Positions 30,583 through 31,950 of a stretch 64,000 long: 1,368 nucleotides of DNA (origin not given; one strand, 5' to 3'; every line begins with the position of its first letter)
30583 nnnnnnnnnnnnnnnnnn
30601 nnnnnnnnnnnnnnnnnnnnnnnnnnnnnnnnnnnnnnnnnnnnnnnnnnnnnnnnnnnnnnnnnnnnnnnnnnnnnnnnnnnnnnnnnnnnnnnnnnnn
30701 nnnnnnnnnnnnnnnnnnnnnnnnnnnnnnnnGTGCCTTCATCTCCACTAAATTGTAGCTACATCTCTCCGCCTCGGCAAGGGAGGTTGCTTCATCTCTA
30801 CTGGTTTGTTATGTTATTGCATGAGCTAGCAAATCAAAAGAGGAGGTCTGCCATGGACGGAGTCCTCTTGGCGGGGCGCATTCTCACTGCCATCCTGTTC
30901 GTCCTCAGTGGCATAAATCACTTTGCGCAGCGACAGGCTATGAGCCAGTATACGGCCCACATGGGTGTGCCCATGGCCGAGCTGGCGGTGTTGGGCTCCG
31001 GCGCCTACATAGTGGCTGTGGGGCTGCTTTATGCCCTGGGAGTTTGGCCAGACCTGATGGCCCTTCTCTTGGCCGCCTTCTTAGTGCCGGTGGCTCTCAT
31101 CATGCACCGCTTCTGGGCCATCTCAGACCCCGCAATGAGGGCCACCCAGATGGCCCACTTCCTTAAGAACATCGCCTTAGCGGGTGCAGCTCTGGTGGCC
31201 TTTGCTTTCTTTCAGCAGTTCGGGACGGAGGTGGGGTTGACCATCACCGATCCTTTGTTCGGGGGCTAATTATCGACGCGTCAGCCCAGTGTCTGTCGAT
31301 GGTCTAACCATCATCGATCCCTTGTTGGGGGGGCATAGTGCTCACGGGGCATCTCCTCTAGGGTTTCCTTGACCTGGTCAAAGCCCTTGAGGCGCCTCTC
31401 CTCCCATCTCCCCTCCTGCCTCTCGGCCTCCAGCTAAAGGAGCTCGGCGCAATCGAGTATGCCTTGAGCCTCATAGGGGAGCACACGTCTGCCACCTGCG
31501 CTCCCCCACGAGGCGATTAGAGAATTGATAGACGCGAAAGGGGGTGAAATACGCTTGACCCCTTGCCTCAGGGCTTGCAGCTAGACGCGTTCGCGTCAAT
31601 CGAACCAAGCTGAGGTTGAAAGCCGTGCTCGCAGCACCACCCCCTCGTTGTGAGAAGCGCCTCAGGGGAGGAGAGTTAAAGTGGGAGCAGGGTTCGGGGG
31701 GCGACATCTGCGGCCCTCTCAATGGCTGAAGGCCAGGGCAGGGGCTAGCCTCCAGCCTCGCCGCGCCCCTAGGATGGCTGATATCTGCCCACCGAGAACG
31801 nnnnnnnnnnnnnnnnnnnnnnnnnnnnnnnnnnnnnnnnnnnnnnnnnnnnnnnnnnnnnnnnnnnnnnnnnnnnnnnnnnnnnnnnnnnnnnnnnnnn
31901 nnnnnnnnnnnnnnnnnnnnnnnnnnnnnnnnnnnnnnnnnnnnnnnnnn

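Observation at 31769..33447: Unknown membrane-protein pair with a consensus-like promoter, next to a Cys-rich zinc-ribbon-like protein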

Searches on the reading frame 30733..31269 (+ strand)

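Call 3: search_protein_families(library=pfam, proteins=[window:30733-31269:+], max_evalue=1)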
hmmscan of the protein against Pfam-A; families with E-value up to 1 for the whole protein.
window:30733-31269:+ (178 aa): 6 families
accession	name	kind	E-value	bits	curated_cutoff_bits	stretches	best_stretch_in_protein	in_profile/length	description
PF07681.17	DoxX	-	4.1e-10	40.6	23.6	1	45-126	2-85/85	DoxX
PF05514.17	HR_lesion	-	0.00023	21.8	22.6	1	96-154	76-133/138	HR-like lesion-inducing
PF13564.11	DoxX_2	-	0.0016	19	26.3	1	50-131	4-85/103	DoxX-like family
PF02077.20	SURF4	-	0.0054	16.8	27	1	43-155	154-249/267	SURF4 family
PF19752.4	DUF6239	-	0.02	15.2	27.1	1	85-160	47-122/187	Family of unknown function (DUF6239)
PF07291.16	MauE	-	0.77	10.5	27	0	43-126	3-93/128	Methylamine utilisation protein MauE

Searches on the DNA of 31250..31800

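Call 92: search_rna_families(source=window, start=31250, end=31800, threshold=evalue, max_evalue=1)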
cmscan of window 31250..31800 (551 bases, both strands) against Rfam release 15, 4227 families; matches with E-value up to 1: 2.
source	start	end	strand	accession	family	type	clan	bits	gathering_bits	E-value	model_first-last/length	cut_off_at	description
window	31666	31741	+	RF02040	HOTTIP_1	Gene; lncRNA;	-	18.2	50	0.17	1-57/57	no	HOXA transcript at the distal tip, conserved region 1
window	31679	31773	+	RF02455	Virus_CITE_1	Cis-reg;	-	17.5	80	0.86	1-93/93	no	Dianthovirus RNA2 cap-independent translation element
